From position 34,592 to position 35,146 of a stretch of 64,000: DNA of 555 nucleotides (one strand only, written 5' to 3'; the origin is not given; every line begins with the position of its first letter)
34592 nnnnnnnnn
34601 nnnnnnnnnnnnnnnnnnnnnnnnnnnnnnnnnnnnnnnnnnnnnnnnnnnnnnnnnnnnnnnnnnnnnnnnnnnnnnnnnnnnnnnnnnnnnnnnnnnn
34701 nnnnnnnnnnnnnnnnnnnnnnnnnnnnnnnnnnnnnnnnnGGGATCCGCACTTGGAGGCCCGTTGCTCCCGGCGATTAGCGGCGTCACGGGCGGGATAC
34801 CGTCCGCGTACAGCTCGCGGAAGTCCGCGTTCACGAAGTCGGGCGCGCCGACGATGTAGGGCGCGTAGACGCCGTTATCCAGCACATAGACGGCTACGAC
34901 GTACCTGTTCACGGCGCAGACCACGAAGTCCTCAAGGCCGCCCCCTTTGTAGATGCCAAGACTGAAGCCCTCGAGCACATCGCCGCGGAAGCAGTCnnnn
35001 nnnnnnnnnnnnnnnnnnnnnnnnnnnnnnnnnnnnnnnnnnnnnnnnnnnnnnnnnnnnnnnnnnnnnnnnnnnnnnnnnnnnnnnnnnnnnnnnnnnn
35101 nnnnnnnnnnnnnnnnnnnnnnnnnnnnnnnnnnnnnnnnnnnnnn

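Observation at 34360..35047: Unclassified tandem roughly 80-aa C-terminal module shared by two divergently oriented surface-protein genes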

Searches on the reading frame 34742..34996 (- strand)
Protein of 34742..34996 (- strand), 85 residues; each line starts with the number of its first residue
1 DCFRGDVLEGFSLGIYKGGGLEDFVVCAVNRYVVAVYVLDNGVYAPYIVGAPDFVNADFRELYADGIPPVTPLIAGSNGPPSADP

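Call 6: search_protein_families(library=pfam, max_evalue=1, proteins=[window:34742-34996:-])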
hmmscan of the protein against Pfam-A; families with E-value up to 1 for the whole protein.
seq(85 aa): 0 families

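Call 7: search_protein_families(library=ncbifam, max_evalue=1, proteins=[window:34742-34996:-])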
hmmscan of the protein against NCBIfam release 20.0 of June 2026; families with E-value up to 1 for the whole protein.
seq(85 aa): 0 families

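Call 27: search_solved_structures(query=A1, max_evalue=10)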
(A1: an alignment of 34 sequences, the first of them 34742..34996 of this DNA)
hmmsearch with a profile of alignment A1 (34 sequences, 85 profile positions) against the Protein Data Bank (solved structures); distinct sequences matched with E-value up to 10: 3.
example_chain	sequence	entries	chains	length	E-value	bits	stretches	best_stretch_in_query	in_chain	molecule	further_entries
4oz0_A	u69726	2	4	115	1.3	12.3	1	31-75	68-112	RNA-binding protein 39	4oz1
2lq5_A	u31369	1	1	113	1.3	12.3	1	31-75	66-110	RNA-binding protein 39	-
3s6e_A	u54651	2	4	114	1.4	12.3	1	31-75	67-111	RNA-binding protein 39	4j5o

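Call 31: predict_structure(alignment_id=A1)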
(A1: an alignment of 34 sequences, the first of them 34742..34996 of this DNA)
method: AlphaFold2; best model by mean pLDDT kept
length: 85 residues; sequences in the alignment: 34
mean_pLDDT: 91.8   pTM: 0.79
mean pLDDT of the five models: 91.8, 90.4, 87.4, 56.3, 52.4
residues with pLDDT >= 90: 71; 70-90: 10; 50-70: 2; < 50: 2
segments of 3 or more residues with pLDDT < 50: none
pLDDT, mean of each block of 10 residues (from residue 1): 90 95 95 94 94 96 95 93 58
secondary structure, 60 per line:
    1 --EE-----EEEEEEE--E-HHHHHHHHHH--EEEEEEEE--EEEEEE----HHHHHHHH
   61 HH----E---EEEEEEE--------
elements in order: E10-16 H21-30 E33-40 E43-48 H53-62 E71-77

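Call 33: search_protein_representatives(alignment_id=A1)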
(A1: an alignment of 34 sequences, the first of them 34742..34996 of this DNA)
Query: 34 sequences, 85 profile positions. Proteins with E-value up to 0.001 (for the whole library): 845; up to 1e-10: 355; up to 1e-30: 172. The best 150 are listed.
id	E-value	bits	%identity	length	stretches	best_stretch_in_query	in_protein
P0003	6.9e-82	285.7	-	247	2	1-82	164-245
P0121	1.9e-80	281.1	-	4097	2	1-83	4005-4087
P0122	3.2e-80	280.4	-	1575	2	1-83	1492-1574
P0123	4.4e-80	279.9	-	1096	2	1-82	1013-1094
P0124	2.2e-79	277.7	-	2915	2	1-83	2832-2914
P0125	3.9e-79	276.9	-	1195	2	1-81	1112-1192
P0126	1.1e-78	275.4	-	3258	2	1-83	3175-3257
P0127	1.8e-78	274.7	-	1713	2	1-81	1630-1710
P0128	2.1e-78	274.5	-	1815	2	1-82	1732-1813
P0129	2.7e-78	274.2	-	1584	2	1-82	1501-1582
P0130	3.4e-78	273.9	-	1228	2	1-81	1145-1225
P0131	3.8e-78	273.7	-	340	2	1-84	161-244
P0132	9.1e-78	272.5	-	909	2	1-83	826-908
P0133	1.3e-77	271.9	-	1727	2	1-84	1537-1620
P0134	6.6e-77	269.7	-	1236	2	1-83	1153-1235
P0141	1.0e-75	265.9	-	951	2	1-83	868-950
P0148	1.0e-74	262.7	-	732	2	2-82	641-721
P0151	1.7e-74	262.0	-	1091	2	2-84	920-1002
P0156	7.2e-74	260.0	-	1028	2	1-84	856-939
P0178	1.7e-70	249.2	-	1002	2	1-84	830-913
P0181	4.4e-70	247.8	-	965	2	1-84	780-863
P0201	1.6e-66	236.4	-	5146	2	1-83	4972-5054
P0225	1.2e-52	191.9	-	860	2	2-84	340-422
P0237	2.4e-44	165.4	-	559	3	1-79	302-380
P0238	3.6e-44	164.8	-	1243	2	2-76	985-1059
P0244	2.2e-41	155.8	-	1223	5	9-69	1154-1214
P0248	1.3e-39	150.2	-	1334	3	1-78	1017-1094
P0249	2.9e-39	149.1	-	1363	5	8-69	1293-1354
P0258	1.1e-37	144.0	-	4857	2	1-82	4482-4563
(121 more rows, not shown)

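Call 39: search_protein_families(library=pfam, max_evalue=0.01, proteins=[P0244, P0249, P0248, P0237, P0132, P0141, P0148])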
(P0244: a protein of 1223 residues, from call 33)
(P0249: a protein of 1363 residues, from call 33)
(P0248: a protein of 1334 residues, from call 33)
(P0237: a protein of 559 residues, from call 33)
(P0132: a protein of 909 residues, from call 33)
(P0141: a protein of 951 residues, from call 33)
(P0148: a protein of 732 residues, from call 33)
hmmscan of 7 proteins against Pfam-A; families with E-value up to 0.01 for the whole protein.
P0244 (1223 aa): 0 families

P0249 (1363 aa): 8 families
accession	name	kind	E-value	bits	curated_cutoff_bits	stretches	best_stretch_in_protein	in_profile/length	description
PF13964.12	Kelch_6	-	1.6e-20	72.7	25.3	1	96-133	9-50/50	Kelch motif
PF13418.12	Kelch_4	-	1.4e-18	67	21.6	1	132-178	1-47/49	Galactose oxidase, central domain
PF13415.12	Kelch_3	-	3.1e-14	53.1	22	1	99-140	2-47/48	Galactose oxidase, central domain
PF01344.31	Kelch_1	-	2.6e-11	43.3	20.1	0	143-178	11-45/46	Kelch motif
PF07646.21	Kelch_2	-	1e-07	32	21.3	0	91-126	4-44/48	Kelch motif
PF24981.1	Beta-prop_ATRN-LZTR1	-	1.8e-07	31.1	50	0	176-257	142-223/289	Attractin/LZTR1 beta-propeller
PF24681.1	Kelch_KLHDC2_KLHL20_DRC7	-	2.5e-05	24.1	50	1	100-257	10-176/221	KLHDC2/KLHL20/DRC7 Kelch-repeats domain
PF24204.1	DUF7428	-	0.0019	18.4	27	0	674-691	28-45/55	Domain of unknown function (DUF7428)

P0248 (1334 aa): 7 families
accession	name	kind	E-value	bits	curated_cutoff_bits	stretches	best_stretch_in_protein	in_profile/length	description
PF25059.1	FN3_DSCAM-DSCAML_C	-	2.8e-09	37.6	39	0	276-340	25-80/89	DSCAM/DSCAML C-terminal Fn3-like domain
PF22729.1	NCH3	-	3.2e-07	30.5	27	0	881-912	29-60/74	NACHT C-terminal Helical domain 3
PF00041.27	fn3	-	7.7e-06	26.5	25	0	147-217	5-65/84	Fibronectin type III domain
PF12733.13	Cadherin-like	-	0.00017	22.4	24.2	1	927-1015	1-86/89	Cadherin-like beta sandwich domain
PF23787.1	DUF7172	-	0.0011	19.3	27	0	271-307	154-188/201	Domain of unknown function (DUF7172)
PF16656.11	Pur_ac_phosph_N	-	0.0036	18.3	30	0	571-647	30-93/93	Purple acid Phosphatase, N-terminal domain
PF21466.3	GH101_dom-5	-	0.0063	16.8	27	0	584-632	18-66/145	Endo-alpha-N-acetylgalactosaminidase, domain 5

P0237 (559 aa): 4 families
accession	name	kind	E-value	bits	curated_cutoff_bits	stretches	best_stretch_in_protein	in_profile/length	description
PF22729.1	NCH3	-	4.3e-09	36.5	27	0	78-107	35-64/74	NACHT C-terminal Helical domain 3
PF12733.13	Cadherin-like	-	4.5e-05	24.2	24.2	1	212-298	1-84/89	Cadherin-like beta sandwich domain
PF10282.15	Lactonase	-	0.00025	20.8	21.7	0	46-159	153-281/344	Lactonase, 7-bladed beta-propeller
PF17170.10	DUF5128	-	0.0029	17.3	22.9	0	90-127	99-136/321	6-bladed beta-propeller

P0132 (909 aa): 6 families
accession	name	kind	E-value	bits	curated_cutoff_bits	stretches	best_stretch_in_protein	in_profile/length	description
PF22729.1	NCH3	-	9.6e-09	35.4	27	0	488-514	35-61/74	NACHT C-terminal Helical domain 3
PF16709.11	SCAB-Ig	-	1.2e-08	35.3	27.6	1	280-326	25-71/98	Ig domain of plant-specific actin-binding protein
PF23197.1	IG_AIR9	-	8.8e-07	29.1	27.5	0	68-113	33-77/87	AIR9 A9 domain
PF17963.7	Big_9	-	9.1e-06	26.9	23.6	1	30-120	4-84/89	Bacterial Ig domain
PF12733.13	Cadherin-like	-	0.00033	21.5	24.2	0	631-718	1-85/89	Cadherin-like beta sandwich domain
PF00028.23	Cadherin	-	0.0019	19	28.8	1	145-247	4-92/93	Cadherin domain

P0141 (951 aa): 12 families
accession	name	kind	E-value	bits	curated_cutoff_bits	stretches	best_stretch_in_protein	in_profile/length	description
PF12799.13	LRR_4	-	7.7e-38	128.1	27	8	295-338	1-43/44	Leucine Rich repeats (2 copies)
PF00560.39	LRR_1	-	2.6e-32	104.3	20.6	0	158-175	1-18/23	Leucine Rich Repeat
PF13855.12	LRR_8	-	4.8e-30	103.6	27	5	135-192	2-61/61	Leucine rich repeat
PF23598.1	LRR_14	-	8.4e-12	44.9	40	2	104-255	15-170/353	Leucine-rich repeat region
PF12733.13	Cadherin-like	-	6e-11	43.1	24.2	1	434-525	1-88/89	Cadherin-like beta sandwich domain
PF00028.23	Cadherin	-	1.6e-10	41.7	28.8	2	656-742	3-84/93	Cadherin domain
PF24141.1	LRR_ComC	-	1.8e-10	41.4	27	0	273-359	192-274/288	EGF-like domain-containing protein ComC LRR domain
PF23211.1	LRR_LRWD1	-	0.00021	21.5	28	0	92-144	46-96/190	Leucine-rich repeat and WD repeat-containing protein 1, LRR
PF25019.1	LRR_R13L1-DRL21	-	0.00078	19.8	27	0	178-234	70-125/127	R13L1/DRL21 LRRs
PF23592.1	Cadherin_CELSR2_9th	-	0.0025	18.3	36.8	0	555-619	30-91/100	CELSR2-like, ninth cadherin domain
PF23952.1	LRR_EndoS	-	0.0041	17.8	27.9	0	287-375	34-116/116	Endo-beta-N-acetylglucosaminidase EndoS LRR domain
PF13516.12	LRR_6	-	0.0065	16.9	23.4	0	295-310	3-18/24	Leucine Rich repeat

P0148 (732 aa): 3 families
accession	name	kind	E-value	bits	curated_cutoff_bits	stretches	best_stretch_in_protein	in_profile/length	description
PF12733.13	Cadherin-like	-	1.8e-08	35.2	24.2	1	441-527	1-85/89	Cadherin-like beta sandwich domain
PF22729.1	NCH3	-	1.9e-08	34.5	27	0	404-424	38-58/74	NACHT C-terminal Helical domain 3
PF00028.23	Cadherin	-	0.00016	22.4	28.8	1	64-135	17-93/93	Cadherin domain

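Call 40: fold_search(model_id=the predicted structure, library=pdb)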
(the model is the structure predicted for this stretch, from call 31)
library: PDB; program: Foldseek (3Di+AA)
matches with E <= 10: 128; with E <= 0.001: 0
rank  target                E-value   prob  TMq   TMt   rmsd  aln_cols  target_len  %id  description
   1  3kal_B                1.6e+00  0.05  0.22  0.07   7.0        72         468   17  Structure of homoglutathione synthetase from Glycine max in closed conformation with homoglutathione, ADP, a sulfate i (released 2009-12-22)
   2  3kal_A                1.9e+00  0.08  0.26  0.08   6.6        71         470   17  Structure of homoglutathione synthetase from Glycine max in closed conformation with homoglutathione, ADP, a sulfate i (released 2009-12-22)
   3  4xym_B                2.2e+00  0.12  0.38  0.19   6.4        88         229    8  Ca. Korarchaeum cryptofilum dinucleotide forming Acetyl-coenzyme A synthetase 1 in complex with coenzyme A, Ca-AMPCP a (released 2016-01-27)
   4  7lgn_A                2.2e+00  0.10  0.30  0.06   5.0        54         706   17  Cyanophycin synthetase 1 from T. morbirosei (released 2021-08-18)
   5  6et7_A                2.2e+00  0.08  0.27  0.06   9.4        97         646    6  Activated heterodimer of the bacteriophytochrome regulated diguanylyl cyclase variant - S505V A526V - from Idiomarina  (released 2018-06-13)
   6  4xz3_B                2.3e+00  0.11  0.37  0.19   6.4        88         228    9  Ca. Korarchaeum cryptofilum dinucleotide forming Acetyl-coenzyme A synthetase 1 (Se-Met derivative) in complex with co (released 2016-01-27)
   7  1t94_B                2.5e+00  0.06  0.28  0.10   8.0       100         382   10  Crystal structure of the catalytic core of human DNA polymerase kappa (released 2004-08-31)
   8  1qm9                  2.9e+00  0.03  0.22  0.13  12.2        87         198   15  NMR, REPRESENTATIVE STRUCTURE (released 2000-07-03)
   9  4egq_C                3.1e+00  0.10  0.37  0.15   6.0        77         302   16  Crystal structure of D-alanine-D-alanine ligase B from Burkholderia pseudomallei (released 2012-04-11)
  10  5fj8_C                3.1e+00  0.03  0.23  0.08  12.7        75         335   17  Cryo-EM structure of yeast RNA polymerase III elongation complex at 3. 9 A (released 2015-11-25)
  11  2dzd_A                3.3e+00  0.10  0.36  0.10   6.2        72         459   19  Crystal structure of the biotin carboxylase domain of pyruvate carboxylase (released 2007-09-25)
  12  5tg0                  3.3e+00  0.01  0.19  0.13  12.2        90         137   13  Crystal structure of the dimethylsulfoniopropionate (DMSP) lyase DddK complexed with iron and zinc (released 2017-06-14)
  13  7qyr_E                3.8e+00  0.09  0.35  0.15   5.6        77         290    6  Crystal structure of RimK from Pseudomonas aeruginosa PAO1 (released 2022-10-05)
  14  8evz_C                4.0e+00  0.09  0.40  0.15   6.1        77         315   17  DdlB from Pseudomonas aeruginosa PAO1 in complex with ADP and phosphorylated D-cycloserine (released 2023-08-30)
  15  2vgm                  4.0e+00  0.08  0.38  0.13   9.1       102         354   14  Structure of S. cerevisiae Dom34, a translation termination-like factor involved in RNA quality control pathways and int (released 2008-01-22)
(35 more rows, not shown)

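Call 46: find_related_loci(query=A1, collection=genome_contigs, flank=6000)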
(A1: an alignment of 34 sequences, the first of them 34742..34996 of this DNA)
Query A1 (85 aa) in genome_contigs; peptide patterns used: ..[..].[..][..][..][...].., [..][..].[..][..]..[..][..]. (x = any residue, [..] = any of these).
250 stretches matched a pattern; 176 encode a relative of the query (tblastn E <= 1e-3); the best 80 are kept; 78 distinct loci.
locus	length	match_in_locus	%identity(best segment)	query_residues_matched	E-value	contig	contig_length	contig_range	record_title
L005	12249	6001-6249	82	2-84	5e-43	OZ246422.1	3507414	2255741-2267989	MAG: Tepidiformaceae bacterium isolate 363e1592-b2ce-4993-ab96-5155cae3cb33 genome assembly, chromosome: 1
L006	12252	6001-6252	74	1-84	1e-39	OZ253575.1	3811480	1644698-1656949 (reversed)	MAG: Tepidiformaceae bacterium isolate 75d77762-d14d-4840-8cb0-48f4955156da genome assembly, chromosome: 1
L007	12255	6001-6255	74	1-85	1e-39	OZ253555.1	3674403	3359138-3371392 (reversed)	MAG: Dehalococcoidia bacterium isolate 3e717284-69a8-41bf-8ce6-f7adde8b09c9 genome assembly, chromosome: 1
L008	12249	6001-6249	76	2-84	4e-39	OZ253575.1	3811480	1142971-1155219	MAG: Tepidiformaceae bacterium isolate 75d77762-d14d-4840-8cb0-48f4955156da genome assembly, chromosome: 1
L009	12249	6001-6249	70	2-84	1e-37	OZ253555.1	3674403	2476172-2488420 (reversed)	MAG: Dehalococcoidia bacterium isolate 3e717284-69a8-41bf-8ce6-f7adde8b09c9 genome assembly, chromosome: 1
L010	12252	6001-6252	69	2-85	3e-37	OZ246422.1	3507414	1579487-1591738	MAG: Tepidiformaceae bacterium isolate 363e1592-b2ce-4993-ab96-5155cae3cb33 genome assembly, chromosome: 1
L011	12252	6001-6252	68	2-85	3e-35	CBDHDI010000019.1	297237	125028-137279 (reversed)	MAG: Dehalococcoidia bacterium isolate d0c5affc-a78a-4576-9923-169fe3940cd0 genome assembly, contig: contig_19, whole ge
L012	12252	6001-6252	64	2-85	8e-35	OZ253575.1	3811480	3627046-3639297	MAG: Tepidiformaceae bacterium isolate 75d77762-d14d-4840-8cb0-48f4955156da genome assembly, chromosome: 1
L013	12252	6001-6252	68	2-85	3e-35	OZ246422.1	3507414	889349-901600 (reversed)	MAG: Tepidiformaceae bacterium isolate 363e1592-b2ce-4993-ab96-5155cae3cb33 genome assembly, chromosome: 1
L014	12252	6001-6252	67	2-85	4e-35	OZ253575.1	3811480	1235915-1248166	MAG: Tepidiformaceae bacterium isolate 75d77762-d14d-4840-8cb0-48f4955156da genome assembly, chromosome: 1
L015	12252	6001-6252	64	2-85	1e-34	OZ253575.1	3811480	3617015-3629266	MAG: Tepidiformaceae bacterium isolate 75d77762-d14d-4840-8cb0-48f4955156da genome assembly, chromosome: 1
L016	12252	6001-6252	65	2-85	1e-33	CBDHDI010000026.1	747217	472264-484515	MAG: Dehalococcoidia bacterium isolate d0c5affc-a78a-4576-9923-169fe3940cd0 genome assembly, contig: contig_26, whole ge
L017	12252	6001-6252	62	2-85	6e-34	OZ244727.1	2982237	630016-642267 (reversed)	MAG: Tepidiformaceae bacterium isolate d4f1b10a-bfa1-4d67-91ab-cc36b986346f genome assembly, chromosome: 1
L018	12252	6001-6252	65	2-85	1e-33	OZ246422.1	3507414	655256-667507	MAG: Tepidiformaceae bacterium isolate 363e1592-b2ce-4993-ab96-5155cae3cb33 genome assembly, chromosome: 1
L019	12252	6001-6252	64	2-85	5e-34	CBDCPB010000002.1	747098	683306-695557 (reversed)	MAG: Dehalococcoidia bacterium isolate 8ea35d84-8be8-4b26-9b51-5b82e401d502 genome assembly, contig: contig_2, whole gen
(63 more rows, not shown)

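Call 64: list_cluster_members(proteins=[P0244, P0249, P0248, P0237, P0121, P0201, P0132, P0141, P0258, P0238])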
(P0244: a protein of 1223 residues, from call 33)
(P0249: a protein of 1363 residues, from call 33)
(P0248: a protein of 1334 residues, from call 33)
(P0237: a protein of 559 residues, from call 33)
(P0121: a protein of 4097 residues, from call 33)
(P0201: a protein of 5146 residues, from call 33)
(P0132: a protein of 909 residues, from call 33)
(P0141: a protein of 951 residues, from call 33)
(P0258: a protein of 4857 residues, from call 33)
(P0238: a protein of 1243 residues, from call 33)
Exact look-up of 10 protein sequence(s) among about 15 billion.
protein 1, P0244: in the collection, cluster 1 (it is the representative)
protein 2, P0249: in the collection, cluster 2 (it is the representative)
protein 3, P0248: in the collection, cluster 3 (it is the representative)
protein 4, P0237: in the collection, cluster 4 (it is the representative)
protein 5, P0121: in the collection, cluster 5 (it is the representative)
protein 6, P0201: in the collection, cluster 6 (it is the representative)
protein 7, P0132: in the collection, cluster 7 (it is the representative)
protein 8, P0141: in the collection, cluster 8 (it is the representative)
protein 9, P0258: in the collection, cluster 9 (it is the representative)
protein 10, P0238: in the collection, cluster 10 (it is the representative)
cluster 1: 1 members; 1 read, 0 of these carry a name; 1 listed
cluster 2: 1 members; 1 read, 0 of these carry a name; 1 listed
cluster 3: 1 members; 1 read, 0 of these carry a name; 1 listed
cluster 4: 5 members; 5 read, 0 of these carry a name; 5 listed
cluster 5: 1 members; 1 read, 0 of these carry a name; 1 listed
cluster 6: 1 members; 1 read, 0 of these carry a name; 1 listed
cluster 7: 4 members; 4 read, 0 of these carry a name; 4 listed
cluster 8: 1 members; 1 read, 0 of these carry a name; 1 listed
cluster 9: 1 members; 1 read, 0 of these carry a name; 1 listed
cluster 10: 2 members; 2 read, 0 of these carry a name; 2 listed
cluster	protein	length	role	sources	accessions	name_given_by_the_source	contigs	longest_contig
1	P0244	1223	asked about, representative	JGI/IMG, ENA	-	-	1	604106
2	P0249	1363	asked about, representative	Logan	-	-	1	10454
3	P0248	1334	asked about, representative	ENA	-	-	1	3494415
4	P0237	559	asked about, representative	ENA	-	-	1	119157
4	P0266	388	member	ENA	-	-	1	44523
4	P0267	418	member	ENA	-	-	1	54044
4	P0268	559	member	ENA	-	-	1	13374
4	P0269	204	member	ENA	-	-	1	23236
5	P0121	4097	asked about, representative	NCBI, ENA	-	-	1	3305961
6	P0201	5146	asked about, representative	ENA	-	-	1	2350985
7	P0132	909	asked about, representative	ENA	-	-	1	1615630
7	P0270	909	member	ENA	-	-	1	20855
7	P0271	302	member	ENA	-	-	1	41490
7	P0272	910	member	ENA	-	-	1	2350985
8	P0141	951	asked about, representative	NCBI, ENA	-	-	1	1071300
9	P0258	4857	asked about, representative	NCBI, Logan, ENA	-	-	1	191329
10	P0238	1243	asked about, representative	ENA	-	-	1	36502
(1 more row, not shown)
